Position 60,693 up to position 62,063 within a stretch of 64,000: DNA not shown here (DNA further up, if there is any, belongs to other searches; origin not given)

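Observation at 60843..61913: Sigma factor with an N-terminal PAS sensor domain and its own consensus promoter; no anti-sigma partner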

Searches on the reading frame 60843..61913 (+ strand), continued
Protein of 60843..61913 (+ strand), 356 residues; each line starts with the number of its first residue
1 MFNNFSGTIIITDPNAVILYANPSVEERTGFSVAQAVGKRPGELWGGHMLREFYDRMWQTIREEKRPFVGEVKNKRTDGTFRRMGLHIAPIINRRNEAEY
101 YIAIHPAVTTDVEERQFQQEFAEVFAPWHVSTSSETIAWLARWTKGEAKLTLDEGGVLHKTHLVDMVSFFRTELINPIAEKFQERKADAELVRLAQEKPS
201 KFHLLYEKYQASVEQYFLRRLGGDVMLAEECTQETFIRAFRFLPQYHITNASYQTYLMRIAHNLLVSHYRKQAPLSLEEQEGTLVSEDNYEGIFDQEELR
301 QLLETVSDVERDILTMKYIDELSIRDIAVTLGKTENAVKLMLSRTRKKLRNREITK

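Call 22: find_encoding_contigs(protein=P0001, flank=10000, max_places=3)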
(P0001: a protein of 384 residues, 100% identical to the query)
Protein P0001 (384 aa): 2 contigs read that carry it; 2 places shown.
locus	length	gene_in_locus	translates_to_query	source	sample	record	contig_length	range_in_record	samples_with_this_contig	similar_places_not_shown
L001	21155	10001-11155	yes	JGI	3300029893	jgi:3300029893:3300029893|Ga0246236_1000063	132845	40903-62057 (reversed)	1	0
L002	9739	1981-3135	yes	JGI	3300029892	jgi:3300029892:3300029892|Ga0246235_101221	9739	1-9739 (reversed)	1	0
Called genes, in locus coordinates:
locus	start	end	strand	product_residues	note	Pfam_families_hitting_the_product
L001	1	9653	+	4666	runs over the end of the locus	PF25814:fn3_SORL1 (faint), PF10179:NDNF (faint), PF00041:fn3, PF16656:Pur_ac_phosph_N (weak), PF00041:fn3, PF16656:Pur_ac_phosph_N (weak), PF00041:fn3, PF01471:PG_binding_1, +5 more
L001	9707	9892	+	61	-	-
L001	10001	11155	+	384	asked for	PF00989:PAS, PF08448:PAS_4 (weak), PF13426:PAS_9, PF04542:Sigma70_r2, PF08281:Sigma70_r4_2, PF04545:Sigma70_r4 (weak)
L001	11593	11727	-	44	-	-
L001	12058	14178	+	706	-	PF03477:ATP-cone, PF13597:NRDD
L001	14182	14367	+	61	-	-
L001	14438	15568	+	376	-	PF01180:DHO_dh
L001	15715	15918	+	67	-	PF13597:NRDD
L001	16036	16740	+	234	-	PF04055:Radical_SAM, PF13353:Fer4_12 (weak)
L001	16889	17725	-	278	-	PF00950:ABC-3, PF01032:FecCD (weak)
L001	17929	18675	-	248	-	PF02463:SMC_N (faint), PF00005:ABC_tran, PF13304:AAA_21 (faint)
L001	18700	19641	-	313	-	PF01297:ZnuA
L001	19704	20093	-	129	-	PF01475:FUR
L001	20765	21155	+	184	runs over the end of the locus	-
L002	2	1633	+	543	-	?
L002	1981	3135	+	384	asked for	PF00989:PAS, PF08448:PAS_4 (weak), PF13426:PAS_9, PF04542:Sigma70_r2, PF08281:Sigma70_r4_2, PF04545:Sigma70_r4 (weak)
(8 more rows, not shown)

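Call 23: find_encoding_contigs(protein=P0072, flank=6000, max_places=1)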
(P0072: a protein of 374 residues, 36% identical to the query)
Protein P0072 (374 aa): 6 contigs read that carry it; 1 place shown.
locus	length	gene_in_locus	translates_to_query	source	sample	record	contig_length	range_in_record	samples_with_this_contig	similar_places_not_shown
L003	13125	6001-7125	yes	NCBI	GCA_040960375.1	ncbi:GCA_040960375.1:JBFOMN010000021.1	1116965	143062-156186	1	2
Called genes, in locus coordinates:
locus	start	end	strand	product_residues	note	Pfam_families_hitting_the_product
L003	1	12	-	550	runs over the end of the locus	PF02776:TPP_enzyme_N, PF00205:TPP_enzyme_M, PF02775:TPP_enzyme_C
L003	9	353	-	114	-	PF03819:MazG (weak), PF12643:MazG-like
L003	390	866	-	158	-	PF07681:DoxX (faint)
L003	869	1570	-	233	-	PF04055:Radical_SAM, PF13353:Fer4_12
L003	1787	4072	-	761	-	PF03477:ATP-cone, PF13597:NRDD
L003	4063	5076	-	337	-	PF01544:CorA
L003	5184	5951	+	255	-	PF13462:Thioredoxin_4, PF13098:Thioredoxin_2 (weak), PF01323:DSBA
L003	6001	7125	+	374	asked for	PF00989:PAS (weak), PF13426:PAS_9 (weak), PF04542:Sigma70_r2, PF04545:Sigma70_r4 (weak), PF08281:Sigma70_r4_2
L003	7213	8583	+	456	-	PF00278:Orn_DAP_Arg_deC (weak), PF02784:Orn_Arg_deC_N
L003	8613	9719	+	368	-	PF01916:DS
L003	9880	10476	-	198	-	-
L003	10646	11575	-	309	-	PF01699:Na_Ca_ex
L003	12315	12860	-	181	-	-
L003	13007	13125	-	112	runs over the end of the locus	-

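Call 24: find_encoding_contigs(protein=P0064, flank=6000, max_places=1)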
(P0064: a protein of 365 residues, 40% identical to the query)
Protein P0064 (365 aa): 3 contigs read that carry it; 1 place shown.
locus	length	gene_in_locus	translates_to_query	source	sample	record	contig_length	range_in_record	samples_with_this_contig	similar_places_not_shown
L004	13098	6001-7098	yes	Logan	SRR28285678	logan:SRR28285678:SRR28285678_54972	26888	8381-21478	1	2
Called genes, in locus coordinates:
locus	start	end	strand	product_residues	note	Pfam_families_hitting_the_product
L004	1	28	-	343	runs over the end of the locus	PF00403:HMA, PF13386:DsbD_2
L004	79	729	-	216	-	PF13628:DUF4142, PF03713:DUF305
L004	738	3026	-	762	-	PF00403:HMA, PF08282:Hydrolase_3 (faint), PF00122:E1-E2_ATPase, PF00702:Hydrolase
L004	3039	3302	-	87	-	PF02583:Trns_repr_metal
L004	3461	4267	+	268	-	PF00989:PAS, PF08448:PAS_4, PF13426:PAS_9, PF08447:PAS_3 (weak)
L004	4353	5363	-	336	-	PF00389:2-Hacid_dh, PF02826:2-Hacid_dh_C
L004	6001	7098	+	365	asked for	PF00989:PAS, PF08448:PAS_4 (weak), PF13426:PAS_9, PF04542:Sigma70_r2, PF08281:Sigma70_r4_2, PF04545:Sigma70_r4 (weak)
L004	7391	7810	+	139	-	-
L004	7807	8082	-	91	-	PF02583:Trns_repr_metal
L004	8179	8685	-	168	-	-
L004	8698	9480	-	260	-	PF11139:SfLAP (weak)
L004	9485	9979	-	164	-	PF07610:DUF1573, PF22544:HYDIN_VesB_CFA65-like_Ig (weak)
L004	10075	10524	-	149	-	-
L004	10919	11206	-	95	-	-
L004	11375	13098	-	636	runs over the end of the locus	PF13205:Big_5, PF13529:Peptidase_C39_2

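Call 25: find_encoding_contigs(protein=P0089, flank=6000, max_places=1)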
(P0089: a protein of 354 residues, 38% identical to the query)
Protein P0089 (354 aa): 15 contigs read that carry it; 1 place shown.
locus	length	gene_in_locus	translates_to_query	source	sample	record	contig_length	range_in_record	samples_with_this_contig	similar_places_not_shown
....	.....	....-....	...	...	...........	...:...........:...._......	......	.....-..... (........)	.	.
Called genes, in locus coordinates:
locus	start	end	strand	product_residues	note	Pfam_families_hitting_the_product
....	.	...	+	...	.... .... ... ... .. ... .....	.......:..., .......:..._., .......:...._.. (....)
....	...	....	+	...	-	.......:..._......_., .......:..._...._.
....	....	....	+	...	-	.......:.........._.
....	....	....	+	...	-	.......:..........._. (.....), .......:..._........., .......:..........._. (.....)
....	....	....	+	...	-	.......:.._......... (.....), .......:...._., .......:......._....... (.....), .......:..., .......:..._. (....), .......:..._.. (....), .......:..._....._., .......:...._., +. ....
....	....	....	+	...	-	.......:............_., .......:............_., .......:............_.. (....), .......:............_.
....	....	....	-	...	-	-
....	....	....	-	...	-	-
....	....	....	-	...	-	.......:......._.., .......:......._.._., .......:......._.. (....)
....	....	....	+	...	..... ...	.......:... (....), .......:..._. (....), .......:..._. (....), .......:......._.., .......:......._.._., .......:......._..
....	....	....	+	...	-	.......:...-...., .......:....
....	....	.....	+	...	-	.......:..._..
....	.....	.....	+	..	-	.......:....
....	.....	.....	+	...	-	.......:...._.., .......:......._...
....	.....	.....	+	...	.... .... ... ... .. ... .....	-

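Call 26: find_encoding_contigs(protein=P0093, flank=6000, max_places=1)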
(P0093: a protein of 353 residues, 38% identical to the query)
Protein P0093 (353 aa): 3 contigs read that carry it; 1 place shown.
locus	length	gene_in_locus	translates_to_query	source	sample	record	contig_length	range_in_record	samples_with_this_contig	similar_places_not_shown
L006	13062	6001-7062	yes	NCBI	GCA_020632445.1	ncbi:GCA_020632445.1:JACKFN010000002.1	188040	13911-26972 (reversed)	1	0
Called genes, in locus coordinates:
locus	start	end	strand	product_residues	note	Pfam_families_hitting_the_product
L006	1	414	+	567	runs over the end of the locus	PF01558:POR, PF01855:POR_N, PF17147:PFOR_II (weak)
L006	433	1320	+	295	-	PF02775:TPP_enzyme_C, PF12367:PFO_beta_C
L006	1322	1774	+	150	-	PF00258:Flavodoxin_1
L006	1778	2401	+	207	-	PF07690:MFS_1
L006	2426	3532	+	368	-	PF01180:DHO_dh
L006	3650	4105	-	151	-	-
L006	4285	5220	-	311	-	-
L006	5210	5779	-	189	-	PF04542:Sigma70_r2, PF08281:Sigma70_r4_2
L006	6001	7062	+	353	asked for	PF00989:PAS (weak), PF13426:PAS_9, PF04542:Sigma70_r2, PF08281:Sigma70_r4_2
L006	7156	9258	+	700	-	PF03477:ATP-cone, PF13597:NRDD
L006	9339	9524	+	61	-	PF13597:NRDD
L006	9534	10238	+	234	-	PF13353:Fer4_12, PF04055:Radical_SAM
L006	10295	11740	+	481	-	-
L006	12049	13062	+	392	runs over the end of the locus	PF07690:MFS_1, PF05977:MFS_3 (weak)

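Call 27: find_related_loci(query=A1, collection=genome_contigs, flank=8000)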
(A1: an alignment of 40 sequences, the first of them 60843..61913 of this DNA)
Query A1 (356 aa) in genome_contigs; peptide patterns used: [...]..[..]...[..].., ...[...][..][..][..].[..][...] (x = any residue, [..] = any of these).
248 stretches matched a pattern; 181 encode a relative of the query (tblastn E <= 1e-3); the best 80 are kept; 80 distinct loci.
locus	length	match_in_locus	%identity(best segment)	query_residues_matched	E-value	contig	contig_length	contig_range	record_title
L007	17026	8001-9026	42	7-350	6e-88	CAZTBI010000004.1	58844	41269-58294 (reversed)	MAG TPA_asm: uncultured Bdellovibrionales bacterium isolate SRP342105_co1_260 genome assembly, contig: NODE_653_length_5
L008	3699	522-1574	43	2-352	3e-86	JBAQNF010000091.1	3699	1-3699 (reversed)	MAG: Candidatus Moraniibacteriota bacterium isolate MFD12002_ilm_asm_bin7 k127_7974, whole genome shotgun sequence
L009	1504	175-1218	43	2-350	1e-90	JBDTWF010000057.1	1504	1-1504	MAG: Candidatus Moraniibacteriota bacterium isolate cluster3_bin.85 NODE_679199_length_1504_cov_5.411318, whole genome s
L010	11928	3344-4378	43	1-351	2e-84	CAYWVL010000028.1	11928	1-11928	MAG TPA_asm: uncultured Bdellovibrionales bacterium isolate SRP170004_co1_593 genome assembly, contig: NODE_8636_length_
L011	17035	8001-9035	41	7-350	4e-84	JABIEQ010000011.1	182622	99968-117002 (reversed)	MAG: Candidatus Magasanikbacteria bacterium isolate SI053_bin100 k141_565535, whole genome shotgun sequence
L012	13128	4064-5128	40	1-352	3e-84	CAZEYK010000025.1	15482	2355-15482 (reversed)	MAG TPA_asm: uncultured Gammaproteobacteria bacterium isolate SRP118108_co5_163 genome assembly, contig: NODE_3686_lengt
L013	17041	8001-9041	41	6-350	7e-84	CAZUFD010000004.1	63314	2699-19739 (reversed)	MAG TPA_asm: uncultured Gammaproteobacteria bacterium isolate SRP269290_co6_41 genome assembly, contig: NODE_112_length_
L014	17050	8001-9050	41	2-351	1e-83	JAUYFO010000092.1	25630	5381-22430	MAG: Candidatus Moraniibacteriota bacterium isolate C21_metabat.bin.18 C21_k141_219192, whole genome shotgun sequence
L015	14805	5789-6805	41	1-350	7e-84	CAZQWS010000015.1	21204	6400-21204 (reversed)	MAG TPA_asm: uncultured Bdellovibrionales bacterium isolate binchicken_co105_454 genome assembly, contig: NODE_3090_leng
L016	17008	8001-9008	40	7-351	2e-83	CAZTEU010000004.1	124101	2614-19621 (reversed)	MAG TPA_asm: uncultured Gammaproteobacteria bacterium isolate SRP200020_co5_16 genome assembly, contig: NODE_173_length_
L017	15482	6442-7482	43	5-355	1e-81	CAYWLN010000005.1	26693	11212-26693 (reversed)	MAG TPA_asm: uncultured Bdellovibrionales bacterium isolate SRP219642_co7_73 genome assembly, contig: NODE_2484_length_2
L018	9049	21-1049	42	2-351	1e-81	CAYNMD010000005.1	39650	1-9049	MAG TPA_asm: uncultured Bdellovibrionales bacterium isolate SRP135725_co1_638 genome assembly, contig: NODE_957_length_3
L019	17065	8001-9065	41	1-352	7e-82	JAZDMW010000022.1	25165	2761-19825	MAG: Candidatus Magasanikbacteria bacterium isolate MEGAHIT-group-0.681 k141_4606404, whole genome shotgun sequence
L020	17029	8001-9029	42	2-351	4e-81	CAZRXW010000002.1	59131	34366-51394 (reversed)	MAG TPA_asm: uncultured Bdellovibrionales bacterium isolate SRP342105_co1_42 genome assembly, contig: NODE_650_length_59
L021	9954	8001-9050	42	3-351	4e-81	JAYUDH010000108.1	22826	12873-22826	MAG: Candidatus Moraniibacteriota bacterium isolate GFS_7157 GFS_7157_107, whole genome shotgun sequence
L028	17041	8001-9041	40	6-350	5e-80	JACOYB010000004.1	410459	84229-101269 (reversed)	MAG: Candidatus Magasanikbacteria bacterium isolate NC_groundwater_168_Ag_S-0.1um_42_11 S4_GD2017_2_S1_scaffold_6, whole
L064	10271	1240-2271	36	7-350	1e-68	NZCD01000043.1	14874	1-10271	MAG: Parcubacteria group bacterium isolate ARS125 MHASMcontig_615476, whole genome shotgun sequence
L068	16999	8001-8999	36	7-351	8e-65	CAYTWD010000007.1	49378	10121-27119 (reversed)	MAG TPA_asm: uncultured Candidatus Peribacteria bacterium isolate SRP342105_co2_394 genome assembly, contig: NODE_633_le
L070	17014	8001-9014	38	2-351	2e-64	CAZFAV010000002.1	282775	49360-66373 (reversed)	MAG TPA_asm: uncultured Candidatus Peribacteria bacterium isolate SRP342105_co1_342 genome assembly, contig: NODE_32_len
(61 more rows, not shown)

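Call 28: predict_structure(alignment_id=A1)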
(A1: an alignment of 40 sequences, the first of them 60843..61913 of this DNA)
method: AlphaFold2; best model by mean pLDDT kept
length: 356 residues; sequences in the alignment: 40
mean_pLDDT: 87.4   pTM: 0.68
mean pLDDT of the five models: 87.4, 87.2, 85.8, 85.3, 85.1
residues with pLDDT >= 90: 252; 70-90: 59; 50-70: 21; < 50: 24
segments of 3 or more residues with pLDDT < 50: 151-154, 274-290
pLDDT, mean of each block of 10 residues (from residue 1): 89 97 95 93 92 97 97 95 96 94 96 96 87 86 77 49 76 93 90 97 98 98 97 97 88 93 92 50 38 65 90 93 93 95 90 71
secondary structure, 60 per line:
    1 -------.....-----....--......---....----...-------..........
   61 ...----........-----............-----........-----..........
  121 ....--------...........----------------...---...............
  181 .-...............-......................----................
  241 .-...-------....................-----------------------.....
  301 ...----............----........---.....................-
elements in order: E8-12 E18-21 H24-29 H33-36 H51-63 E68-75 E81-92 E98-105 H111-124 H133-143 H166-181 H183-197 H199-220 H225-241 H253-272 H296-303 H308-319 H324-331 H335-355

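Call 32: fold_search(model_id=the predicted structure, library=pdb)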
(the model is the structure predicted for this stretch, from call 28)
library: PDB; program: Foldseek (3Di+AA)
matches with E <= 10: 1416; with E <= 0.001: 534
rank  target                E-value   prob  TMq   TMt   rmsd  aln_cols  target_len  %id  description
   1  9qq6_A                6.1e-09  1.00  0.27  0.19  39.2       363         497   18  Structure of the Azotobacter vinelandii NifL-NifA complex (released 2025-06-18)
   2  2gj3_B                1.1e-08  1.00  0.27  0.78   2.5       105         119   33  Crystal structure of the FAD-containing PAS domain of the protein NifL from Azotobacter vinelandii. (released 2007-03-06)
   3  5hzk_D                2.1e-08  1.00  0.30  0.23  15.4       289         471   15  Crystal structure of photoinhibitable Intersectin1 containing wildtype LOV2 domain in complex with Cdc42 (released 2016-12-21)
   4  2gj3_A                3.1e-08  1.00  0.27  0.75   3.2       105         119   32  Crystal structure of the FAD-containing PAS domain of the protein NifL from Azotobacter vinelandii. (released 2007-03-06)
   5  7tcd                  6.8e-08  1.00  0.30  0.25  17.4       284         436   14  LOV2-DARPIN fusion: D13 (released 2023-07-05)
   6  5hzk_B                7.2e-08  1.00  0.30  0.24  15.4       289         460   15  Crystal structure of photoinhibitable Intersectin1 containing wildtype LOV2 domain in complex with Cdc42 (released 2016-12-21)
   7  9vf7_A                1.2e-07  1.00  0.28  0.65  12.3       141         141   24  Structure of Meiothermus ruber Mrub_1259 LOV domain with N- and C-terminal alpha helices (MrLOVe) (released 2025-06-25)
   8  7r5n_B                1.3e-07  1.00  0.27  0.59  15.4       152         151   22  Crystal structure of the full-length short LOV protein PF5-LOV from Pseudomonas fluorescens (dark state) (released 2023-08-23)
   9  8dik_A                1.9e-07  1.00  0.27  0.70   5.4       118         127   19  Redox properties and PAS domain structure of the E. coli Energy Sensor Aer indicate a multi-state sensing mechanism (released 2022-11-09)
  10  8a3u                  2.5e-07  1.00  0.27  0.26  24.2       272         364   16  Crystal structure of a chimeric LOV-Histidine kinase SB2F1 (symmetrical variant, trigonal form with short c-axis) (released 2023-12-20)
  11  8j68                  2.6e-07  1.00  0.27  0.70   4.6       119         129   23  Crystal structure of the LOV1 R60K mutant of Klebsormidium nitens phototropin (released 2024-05-01)
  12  9vf7_C                2.8e-07  1.00  0.27  0.66   7.6       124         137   26  Structure of Meiothermus ruber Mrub_1259 LOV domain with N- and C-terminal alpha helices (MrLOVe) (released 2025-06-25)
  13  9vf7_D                2.8e-07  1.00  0.27  0.64   7.4       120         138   27  Structure of Meiothermus ruber Mrub_1259 LOV domain with N- and C-terminal alpha helices (MrLOVe) (released 2025-06-25)
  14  5dkk_A                2.8e-07  1.00  0.26  0.65   5.2       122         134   22  Structure of the dark-state monomer of the blue light photoreceptor Aureochrome 1a LOV from P. tricornutum (released 2016-01-13)
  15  6ph3_C                3.5e-07  1.00  0.26  0.37  16.5       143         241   19  LOV-PAS construct from the LOV-HK sensory protein from Brucella abortus (dark-adapted, construct 15-273) (released 2020-12-30)
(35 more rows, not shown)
